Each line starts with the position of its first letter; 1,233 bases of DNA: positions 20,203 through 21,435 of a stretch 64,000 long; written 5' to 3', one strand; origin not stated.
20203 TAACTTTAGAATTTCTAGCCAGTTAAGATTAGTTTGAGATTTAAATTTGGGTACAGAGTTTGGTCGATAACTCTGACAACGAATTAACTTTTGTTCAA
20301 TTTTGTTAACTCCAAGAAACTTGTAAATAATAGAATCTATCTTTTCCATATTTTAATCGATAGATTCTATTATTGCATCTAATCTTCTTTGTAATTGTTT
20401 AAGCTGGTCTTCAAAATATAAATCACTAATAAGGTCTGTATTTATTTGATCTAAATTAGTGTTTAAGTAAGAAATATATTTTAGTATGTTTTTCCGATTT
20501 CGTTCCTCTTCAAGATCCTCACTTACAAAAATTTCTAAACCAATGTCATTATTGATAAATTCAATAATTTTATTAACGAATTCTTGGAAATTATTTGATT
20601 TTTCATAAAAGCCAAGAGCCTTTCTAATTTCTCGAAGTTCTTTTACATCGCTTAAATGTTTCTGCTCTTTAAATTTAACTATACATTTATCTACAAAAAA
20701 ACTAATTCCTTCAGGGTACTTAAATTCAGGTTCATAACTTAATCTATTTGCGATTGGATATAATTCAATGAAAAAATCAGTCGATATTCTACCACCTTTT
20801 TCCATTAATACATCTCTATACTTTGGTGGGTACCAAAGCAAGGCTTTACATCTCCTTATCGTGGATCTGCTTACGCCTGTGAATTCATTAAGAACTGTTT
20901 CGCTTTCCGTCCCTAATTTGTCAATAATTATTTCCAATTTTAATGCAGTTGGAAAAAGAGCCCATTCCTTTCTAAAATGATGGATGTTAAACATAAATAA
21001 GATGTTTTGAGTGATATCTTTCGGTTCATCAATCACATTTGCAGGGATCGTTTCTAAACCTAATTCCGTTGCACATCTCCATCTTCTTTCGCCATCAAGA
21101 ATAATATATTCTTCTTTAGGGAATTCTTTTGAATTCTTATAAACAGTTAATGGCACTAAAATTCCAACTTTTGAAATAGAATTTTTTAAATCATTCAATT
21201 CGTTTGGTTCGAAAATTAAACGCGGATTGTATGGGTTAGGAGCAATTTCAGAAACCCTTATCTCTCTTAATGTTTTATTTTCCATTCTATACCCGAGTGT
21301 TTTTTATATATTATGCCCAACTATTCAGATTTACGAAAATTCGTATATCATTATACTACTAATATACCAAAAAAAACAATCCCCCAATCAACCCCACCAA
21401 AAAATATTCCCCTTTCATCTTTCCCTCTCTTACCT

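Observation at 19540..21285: ParB-like (GERRxR) protein + PRTase-fold protein: a coupled two-gene cassette in an R-M island, candidate undescribed defence/TA-type system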

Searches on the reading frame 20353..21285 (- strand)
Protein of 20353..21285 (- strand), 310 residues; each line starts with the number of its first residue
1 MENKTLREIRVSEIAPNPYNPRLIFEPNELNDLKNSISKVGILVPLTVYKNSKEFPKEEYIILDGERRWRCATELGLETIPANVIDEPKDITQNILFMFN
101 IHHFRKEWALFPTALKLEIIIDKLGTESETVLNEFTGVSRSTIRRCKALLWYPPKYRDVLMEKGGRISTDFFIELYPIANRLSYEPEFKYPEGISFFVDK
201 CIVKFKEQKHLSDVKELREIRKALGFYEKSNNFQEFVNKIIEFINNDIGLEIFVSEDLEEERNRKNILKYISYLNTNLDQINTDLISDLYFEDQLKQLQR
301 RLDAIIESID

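Call 3: search_protein_families(library=pfam, proteins=[window:20353-21285:-], max_evalue=1)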
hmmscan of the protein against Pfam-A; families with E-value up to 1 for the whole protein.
window:20353-21285:- (310 aa): 2 families
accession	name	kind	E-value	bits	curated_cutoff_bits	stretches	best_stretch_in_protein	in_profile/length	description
PF02195.25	ParB_N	-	1.8e-19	70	26.3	1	5-94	2-87/95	ParB N-terminal domain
PF12486.13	VasL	-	0.00072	20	27.3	1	258-302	76-118/147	Type VI secretion system, EvfB, or VasL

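Call 4: search_protein_families(library=padloc, proteins=[window:20353-21285:-], max_evalue=1)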
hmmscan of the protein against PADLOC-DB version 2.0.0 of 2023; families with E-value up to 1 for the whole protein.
window:20353-21285:- (310 aa): 2 families
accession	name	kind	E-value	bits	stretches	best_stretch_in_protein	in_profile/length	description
PDLC03308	MTase_II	-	0.00028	18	1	59-137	67-144/419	Type II methyltransferase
PDLC03229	MTase_II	-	0.0056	13.5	1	7-90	11-89/436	Type II methyltransferase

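Call 5: search_protein_families(library=ncbifam, proteins=[window:20353-21285:-], max_evalue=1)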
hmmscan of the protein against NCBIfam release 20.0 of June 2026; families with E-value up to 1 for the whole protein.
window:20353-21285:- (310 aa): 8 families
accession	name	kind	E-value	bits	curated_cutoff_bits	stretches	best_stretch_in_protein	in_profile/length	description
TIGR00180.1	parB_part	domain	7.7e-20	71.4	58.45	1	5-167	4-161/186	ParB/RepB/Spo0J family partition protein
TIGR04285.1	nucleoid_noc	exception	6.6e-18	65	315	1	7-151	3-139/255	nucleoid occlusion protein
TIGR03734.1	PRTRC_parB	hypoth_equivalog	1.4e-07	30.5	278.6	1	19-84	6-71/555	PRTRC system ParB family protein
TIGR03454.1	partition_RepB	equivalog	2.3e-05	23.9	201.5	1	3-77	61-133/325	plasmid partitioning protein RepB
NF053625.1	SerKinSerKArch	equivalog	0.0018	17.5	380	1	28-86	33-89/244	ADP-dependent L-serine kinase SerK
NF010406.0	PRK13832.1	subfamily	0.011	14.3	640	1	16-90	14-87/578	plasmid partitioning protein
NF033589.0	staphy_B_SbnI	equivalog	0.03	13.7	350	1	24-89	21-83/254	bifunctional transcriptional regulator/O-phospho-L-serine synthase SbnI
NF006804.0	PRK09314.1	equivalog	0.09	11.9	432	1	201-266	234-296/339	bifunctional 3,4-dihydroxy-2-butanone 4-phosphate synthase/GTP cyclohydrolase II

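Call 10: find_homologous_proteins(query=window:20353-21285:-)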
Query window:20353-21285:- (310 aa): 2379 proteins with E <= 0.001 among 4399 candidates; the best 120 are listed.
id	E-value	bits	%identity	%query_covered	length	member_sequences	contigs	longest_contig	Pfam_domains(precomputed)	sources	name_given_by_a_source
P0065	9.8e-194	660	95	100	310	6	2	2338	PF02195.27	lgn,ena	-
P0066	4.9e-185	632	91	100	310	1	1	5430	PF02195.27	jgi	-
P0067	1.8e-176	604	86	100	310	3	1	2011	PF02195.27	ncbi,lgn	-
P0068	2.4e-174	597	85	100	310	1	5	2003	PF02195.27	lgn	-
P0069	1.7e-170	584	83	100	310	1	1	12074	PF02195.27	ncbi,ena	-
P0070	2.0e-170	584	83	100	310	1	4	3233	PF02195.27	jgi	-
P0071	5.9e-155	533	75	100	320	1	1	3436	PF02195.27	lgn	-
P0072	1.2e-154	532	75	100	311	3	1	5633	PF02195.27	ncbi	-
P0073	3.0e-154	531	74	100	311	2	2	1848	PF02195.27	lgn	-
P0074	2.0e-153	528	73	100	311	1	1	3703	PF02195.27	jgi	jgi:ParB/RepB/Spo0J family partition protein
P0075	3.7e-153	527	73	100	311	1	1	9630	PF02195.27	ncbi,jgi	ncbi:MAG: hypothetical protein RL308_890 [Bacteroidota bacterium]|jgi:ParB/RepB/Spo0J family partiti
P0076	4.9e-153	527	75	100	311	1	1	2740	PF02195.27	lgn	-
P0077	5.6e-153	527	75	100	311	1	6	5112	PF02195.27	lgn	-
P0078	9.6e-153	526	73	100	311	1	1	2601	PF02195.27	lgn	-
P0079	1.6e-152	525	74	100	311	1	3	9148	PF02195.27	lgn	-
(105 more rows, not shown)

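Call 14: find_related_loci(query=A2, collection=genome_contigs, flank=10000)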
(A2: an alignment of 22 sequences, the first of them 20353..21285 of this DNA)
Query A2 (310 aa) in genome_contigs; peptide patterns used: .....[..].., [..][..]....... (x = any residue, [..] = any of these).
159 stretches matched a pattern; 79 encode a relative of the query (tblastn E <= 1e-3); 78 distinct loci.
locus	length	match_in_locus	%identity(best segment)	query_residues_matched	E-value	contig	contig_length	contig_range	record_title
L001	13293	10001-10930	95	1-310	0e+0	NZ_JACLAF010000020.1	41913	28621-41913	Tamlana sp. I1 Scaffold20_1, whole genome shotgun sequence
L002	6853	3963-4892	95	1-310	0e+0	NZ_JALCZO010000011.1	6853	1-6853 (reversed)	Polaribacter sp. Z022 scaffold_11_length=6854, whole genome shotgun sequence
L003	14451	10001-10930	67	2-310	4e-140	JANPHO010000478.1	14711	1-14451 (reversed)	MAG: Saprospiraceae bacterium isolate VAR_69_metabat_100 VAR_69_k141_1566356, whole genome shotgun sequence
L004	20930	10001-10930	65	2-310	2e-138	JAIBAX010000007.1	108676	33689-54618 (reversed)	MAG: Chitinophagales bacterium isolate SSF36 NODE_2787_length_108676_cov_9.501700, whole genome shotgun sequence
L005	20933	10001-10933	63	1-310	2e-131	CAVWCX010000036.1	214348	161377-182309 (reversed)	MAG: Candidatus Methanoperedenaceae archaeon isolate MFD03899.bin.2.194 genome assembly, contig: contig_8424, whole geno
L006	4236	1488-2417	61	2-310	8e-130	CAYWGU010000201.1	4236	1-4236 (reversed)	MAG TPA_asm: uncultured Spirochaetaceae bacterium isolate SRP191223_co2_66 genome assembly, contig: NODE_26990_length_42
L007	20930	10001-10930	58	1-310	2e-124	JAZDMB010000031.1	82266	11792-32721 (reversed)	MAG: Planctomycetota bacterium isolate MEGAHIT-group-0.630 k141_4642747, whole genome shotgun sequence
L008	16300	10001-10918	60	5-310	7e-124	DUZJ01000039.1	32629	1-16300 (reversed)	MAG TPA_asm: Planctomycetota bacterium isolate MAG_11118_pl_115 Ga0114922_10000684, whole genome shotgun sequence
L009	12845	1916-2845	53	1-310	1e-108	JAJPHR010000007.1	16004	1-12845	MAG: Verrucomicrobia bacterium isolate Centralia_MAG_180 k107_7199400, whole genome shotgun sequence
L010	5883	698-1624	52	1-310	1e-105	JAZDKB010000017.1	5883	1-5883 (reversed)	MAG: Spirochaetota bacterium isolate MEGAHIT-group-0.510 k141_12991045, whole genome shotgun sequence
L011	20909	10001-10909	53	1-306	1e-102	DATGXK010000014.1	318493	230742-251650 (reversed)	MAG TPA_asm: Leadbetterella sp. isolate SMAG_U10607 k141_441290, whole genome shotgun sequence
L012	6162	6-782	59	53-310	2e-97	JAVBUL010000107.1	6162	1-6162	MAG: Lachnospiraceae bacterium isolate EPI_MAG_00278 c_000011054356, whole genome shotgun sequence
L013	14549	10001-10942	51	1-309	1e-96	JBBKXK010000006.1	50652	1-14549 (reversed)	MAG: Vicingaceae bacterium isolate metabat_bins.159 k119_743198, whole genome shotgun sequence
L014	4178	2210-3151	51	1-309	1e-96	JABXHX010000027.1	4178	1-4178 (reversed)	MAG: Flavobacteriaceae bacterium isolate HF-Dia11 c_000000026627, whole genome shotgun sequence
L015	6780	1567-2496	48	1-306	5e-95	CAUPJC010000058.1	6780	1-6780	MAG: uncultured Flavobacterium sp. isolate m08-metabat.6 genome assembly, contig: m08-c888, whole genome shotgun sequenc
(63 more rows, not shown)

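Call 20: search_protein_families(library=pfam, alignment_id=A4, max_evalue=0.01)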
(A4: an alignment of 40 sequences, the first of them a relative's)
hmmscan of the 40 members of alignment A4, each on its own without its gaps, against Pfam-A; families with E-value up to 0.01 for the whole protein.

A. member 1, L018:9124-9993:+ (290 aa): 1 family
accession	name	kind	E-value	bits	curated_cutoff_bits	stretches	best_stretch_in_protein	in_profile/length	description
PF02086.21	MethyltransfD12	-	7.4e-39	134.4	22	1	20-244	1-239/253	D12 class N6 adenine-specific DNA methyltransferase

B. families by the number of members that match (of 40 scanned): 14 families
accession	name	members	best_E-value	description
PF02086.21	MethyltransfD12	34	9.4e-60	D12 class N6 adenine-specific DNA methyltransferase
PF03602.21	Cons_hypoth95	6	0.0013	Conserved hypothetical protein 95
PF01555.25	N6_N4_Mtase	1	1.7e-24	DNA methylase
PF14267.11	DUF4357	1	2.3e-17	Domain of unknown function (DUF4357)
PF00702.32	Hydrolase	1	1.2e-15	haloacid dehalogenase-like hydrolase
PF13419.12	HAD_2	1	1.2e-14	Haloacid dehalogenase-like hydrolase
PF08241.18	Methyltransf_11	1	2.2e-07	Methyltransferase domain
PF13847.12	Methyltransf_31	1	4.6e-06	Methyltransferase domain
PF13242.12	Hydrolase_like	1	9.2e-06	HAD-hyrolase-like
PF13649.12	Methyltransf_25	1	0.00035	Methyltransferase domain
PF14082.12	SduA_C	1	0.0024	Shedu protein SduA, C-terminal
PF09419.16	PGP_phosphatase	1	0.0025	Mitochondrial PGP phosphatase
PF04548.22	AIG1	1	0.004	AIG1 family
PF01541.30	GIY-YIG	1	0.0049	GIY-YIG catalytic domain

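Call 53: search_protein_families(library=pfam, proteins=[L012:1749-2369:-, L012:2365-2889:-, L012:2921-3493:-, L001:7410-8225:+, L001:8437-9042:+, L001:9207-9818:+, L001:11956-12333:+, L002:168-1364:+, L002:1367-2140:+, L002:2303-3787:+], max_evalue=0.01)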
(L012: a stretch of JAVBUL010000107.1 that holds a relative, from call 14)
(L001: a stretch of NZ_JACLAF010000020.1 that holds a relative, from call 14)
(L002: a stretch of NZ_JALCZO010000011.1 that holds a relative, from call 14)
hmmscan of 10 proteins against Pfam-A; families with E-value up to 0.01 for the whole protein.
L012:1749-2369:- (206 aa): 1 family
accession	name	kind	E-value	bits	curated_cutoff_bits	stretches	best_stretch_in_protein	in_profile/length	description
PF14285.11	DUF4367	-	4.6e-05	24.3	22.1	1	120-205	23-110/110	Domain of unknown function (DUF4367)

L012:2365-2889:- (174 aa): 8 families
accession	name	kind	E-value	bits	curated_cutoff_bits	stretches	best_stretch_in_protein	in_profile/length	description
PF08281.18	Sigma70_r4_2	-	2.6e-14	53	25.7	1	114-163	5-54/54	Sigma-70, region 4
PF04545.22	Sigma70_r4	-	1.4e-11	44.2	24.1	1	117-165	2-50/50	Sigma-70, region 4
PF04542.20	Sigma70_r2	-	3.9e-11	43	24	1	25-88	1-66/71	Sigma-70 region 2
PF13936.12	HTH_38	-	1.5e-05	25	27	1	124-159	9-44/44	Helix-turn-helix domain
PF06056.18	Terminase_5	-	0.00033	21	20.3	1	130-158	8-36/58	Putative ATPase subunit of terminase (gpP-like)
PF07638.17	Sigma70_ECF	-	0.00047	20.5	21.1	0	115-167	131-183/185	ECF sigma factor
PF06530.18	Phage_antitermQ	-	0.004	17.5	26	0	116-167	59-110/118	Phage antitermination protein Q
PF13384.12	HTH_23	-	0.005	17.1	24.6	1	132-153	14-35/50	Homeodomain-like domain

L012:2921-3493:- (190 aa): 1 family
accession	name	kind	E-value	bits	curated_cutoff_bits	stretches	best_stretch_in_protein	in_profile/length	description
PF14285.11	DUF4367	-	5.5e-05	24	22.1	1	86-186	9-107/110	Domain of unknown function (DUF4367)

L001:7410-8225:+ (272 aa): 0 families

L001:8437-9042:+ (202 aa): 1 family
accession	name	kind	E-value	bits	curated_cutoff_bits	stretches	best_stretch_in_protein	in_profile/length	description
PF07661.19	MORN_2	-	6.1e-10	38.6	29.6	1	164-183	3-22/22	MORN repeat variant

L001:9207-9818:+ (204 aa): 0 families

L001:11956-12333:+ (126 aa): 1 family
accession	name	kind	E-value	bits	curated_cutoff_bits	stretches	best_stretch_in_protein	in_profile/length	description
PF24705.1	DUF7668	-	1.1e-34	119.3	27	1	28-126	1-100/100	Domain of unknown function (DUF7668)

L002:168-1364:+ (399 aa): 2 families
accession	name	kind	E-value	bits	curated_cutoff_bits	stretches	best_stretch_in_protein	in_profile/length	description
PF02086.21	MethyltransfD12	-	8.1e-31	108.1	22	2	209-370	83-244/253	D12 class N6 adenine-specific DNA methyltransferase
PF03602.21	Cons_hypoth95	-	0.0058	16.8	24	0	290-324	92-128/182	Conserved hypothetical protein 95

L002:1367-2140:+ (258 aa): 1 family
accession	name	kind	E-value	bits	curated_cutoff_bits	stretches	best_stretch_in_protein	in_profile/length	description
PF01844.29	HNH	-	0.00018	22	21.4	1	176-236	1-46/47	HNH endonuclease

L002:2303-3787:+ (495 aa): 0 families

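Call 62: search_solved_structures(query=A2, max_evalue=0.001, show_alignments=2)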
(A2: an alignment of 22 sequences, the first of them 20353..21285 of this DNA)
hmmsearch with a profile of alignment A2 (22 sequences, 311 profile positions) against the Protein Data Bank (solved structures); distinct sequences matched with E-value up to 0.001: 11.
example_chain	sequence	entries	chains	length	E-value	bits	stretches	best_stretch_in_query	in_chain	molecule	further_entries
6sdk_A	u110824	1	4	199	8.9e-16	61.1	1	4-162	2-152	Stage 0 sporulation protein J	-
7ol9_A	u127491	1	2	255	2.7e-15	59.5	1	4-164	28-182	Nucleoid occlusion protein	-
6t1f_A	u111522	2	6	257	6.5e-15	58.3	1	12-161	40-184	Chromosome-partitioning protein ParB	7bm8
7nfu_A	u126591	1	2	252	3.6e-14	55.9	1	3-163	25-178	Nucleoid occlusion protein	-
7ng0_A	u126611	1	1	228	5.4e-14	55.3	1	6-163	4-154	Nucleoid occlusion protein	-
4umk_A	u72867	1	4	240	8e-13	51.4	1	6-163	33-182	PROBABLE CHROMOSOME-PARTITIONING PROTEIN PARB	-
7bnk_A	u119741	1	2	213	2.2e-10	43.4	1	8-158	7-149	ParB family protein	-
7bnr_A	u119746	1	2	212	2.8e-10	43.1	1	8-158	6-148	ParB family protein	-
7o0n_A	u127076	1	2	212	2.1e-09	40.2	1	8-158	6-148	ParB family protein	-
1vz0_A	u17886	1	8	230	5.5e-08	35.5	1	9-87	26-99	Chromosome-partitioning protein Spo0J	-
8qa8_A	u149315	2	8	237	5.6e-05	25.6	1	10-94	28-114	Transcriptional repressor protein KorB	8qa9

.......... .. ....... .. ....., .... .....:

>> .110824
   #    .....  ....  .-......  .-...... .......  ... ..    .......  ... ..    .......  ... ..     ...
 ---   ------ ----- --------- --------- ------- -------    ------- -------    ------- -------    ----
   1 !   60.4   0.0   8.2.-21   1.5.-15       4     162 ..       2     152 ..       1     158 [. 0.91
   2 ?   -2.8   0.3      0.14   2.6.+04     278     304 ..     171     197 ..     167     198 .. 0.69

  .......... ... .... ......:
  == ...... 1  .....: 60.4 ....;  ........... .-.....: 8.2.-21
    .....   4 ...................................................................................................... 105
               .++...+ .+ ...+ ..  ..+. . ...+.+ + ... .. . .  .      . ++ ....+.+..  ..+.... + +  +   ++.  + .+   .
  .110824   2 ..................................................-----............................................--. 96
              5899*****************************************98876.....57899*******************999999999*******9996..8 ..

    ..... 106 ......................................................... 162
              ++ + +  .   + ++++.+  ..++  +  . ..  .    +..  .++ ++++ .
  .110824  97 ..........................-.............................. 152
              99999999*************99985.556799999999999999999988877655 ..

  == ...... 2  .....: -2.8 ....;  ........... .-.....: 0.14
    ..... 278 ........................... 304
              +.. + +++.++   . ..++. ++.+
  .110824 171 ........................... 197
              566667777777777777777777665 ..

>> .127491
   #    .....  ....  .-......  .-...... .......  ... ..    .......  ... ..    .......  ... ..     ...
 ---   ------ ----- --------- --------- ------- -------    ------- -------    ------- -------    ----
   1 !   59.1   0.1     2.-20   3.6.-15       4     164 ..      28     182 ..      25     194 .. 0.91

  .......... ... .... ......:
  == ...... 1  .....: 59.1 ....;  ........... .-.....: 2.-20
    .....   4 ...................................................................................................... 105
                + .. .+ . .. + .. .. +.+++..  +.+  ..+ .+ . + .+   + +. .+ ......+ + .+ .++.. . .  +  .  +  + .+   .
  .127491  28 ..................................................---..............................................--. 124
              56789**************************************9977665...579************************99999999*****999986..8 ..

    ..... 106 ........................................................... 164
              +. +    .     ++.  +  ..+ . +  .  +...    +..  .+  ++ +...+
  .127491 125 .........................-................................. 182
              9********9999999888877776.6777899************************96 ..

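Call 64: search_protein_families(library=phrogs, proteins=[window:20353-21285:-], max_evalue=0.001)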
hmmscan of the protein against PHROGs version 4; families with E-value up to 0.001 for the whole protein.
window:20353-21285:- (310 aa): 17 families
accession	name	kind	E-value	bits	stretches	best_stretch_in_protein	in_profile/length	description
phrog_4715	-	DNA, RNA and nucleotide metabolism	1.1e-20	74.6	1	4-160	145-313/630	ParB-like partition protein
phrog_3264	-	DNA, RNA and nucleotide metabolism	6.1e-14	53.4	1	3-120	46-156/337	ParB-like partition protein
phrog_6218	-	DNA, RNA and nucleotide metabolism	6.5e-14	52.9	1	7-160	6-152/506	ParB-like partition protein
phrog_8071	-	DNA, RNA and nucleotide metabolism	2.5e-13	51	1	2-93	3-85/389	ParB-like partition protein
phrog_498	-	other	3.9e-10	39.9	1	4-89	33-111/633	DNA methyltransferase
phrog_2159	-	DNA, RNA and nucleotide metabolism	5.6e-10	40.1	1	5-96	60-152/365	ParB-like partition protein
phrog_620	-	DNA, RNA and nucleotide metabolism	1.4e-09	39.4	1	3-89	6-83/217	ParB-like partition protein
phrog_723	-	DNA, RNA and nucleotide metabolism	2.1e-07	32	1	5-86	12-88/223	ParB-like partition protein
phrog_17439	-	unknown function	6.4e-07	30.1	1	28-85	38-91/240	-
phrog_3951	-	unknown function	1.1e-06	29.4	1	4-90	16-101/301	-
phrog_940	-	DNA, RNA and nucleotide metabolism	4.8e-06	27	1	4-102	4-94/388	nuclease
phrog_5475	-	unknown function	5.5e-06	26.4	1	11-97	8-84/458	-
phrog_1033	-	DNA, RNA and nucleotide metabolism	6.3e-06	27.2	1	19-87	47-116/334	ParB-like partition protein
phrog_18056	-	DNA, RNA and nucleotide metabolism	1e-05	25.6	1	9-98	6-84/387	ParB-like partition nuclease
phrog_8947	-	unknown function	5.6e-05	23.9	1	21-146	30-148/219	-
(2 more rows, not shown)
